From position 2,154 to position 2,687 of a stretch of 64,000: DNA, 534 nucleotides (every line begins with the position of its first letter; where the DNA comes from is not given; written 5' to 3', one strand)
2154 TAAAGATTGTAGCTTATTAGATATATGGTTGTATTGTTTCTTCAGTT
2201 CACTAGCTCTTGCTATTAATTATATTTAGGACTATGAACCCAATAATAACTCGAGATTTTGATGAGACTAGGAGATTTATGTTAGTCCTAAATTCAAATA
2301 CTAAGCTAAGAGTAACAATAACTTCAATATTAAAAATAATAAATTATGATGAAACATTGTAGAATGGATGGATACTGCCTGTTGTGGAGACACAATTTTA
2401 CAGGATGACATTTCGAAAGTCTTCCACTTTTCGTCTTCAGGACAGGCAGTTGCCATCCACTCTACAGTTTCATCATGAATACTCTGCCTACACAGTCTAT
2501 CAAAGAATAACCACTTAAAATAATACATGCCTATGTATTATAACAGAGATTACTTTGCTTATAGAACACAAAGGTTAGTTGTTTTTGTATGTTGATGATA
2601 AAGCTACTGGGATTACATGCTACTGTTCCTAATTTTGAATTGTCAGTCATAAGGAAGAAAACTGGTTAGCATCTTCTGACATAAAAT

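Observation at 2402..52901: A multi-exon class I myosin (MYO1C-like) gene spans the whole window on the minus strand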

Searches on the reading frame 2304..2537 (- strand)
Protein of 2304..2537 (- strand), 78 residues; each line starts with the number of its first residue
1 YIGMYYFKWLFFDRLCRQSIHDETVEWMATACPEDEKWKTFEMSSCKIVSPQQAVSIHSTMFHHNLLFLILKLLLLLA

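Call 17: search_protein_families(library=pfam, proteins=[window:2304-2537:-], max_evalue=0.01)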
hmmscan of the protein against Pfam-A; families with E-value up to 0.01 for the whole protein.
window:2304-2537:- (78 aa): 0 families
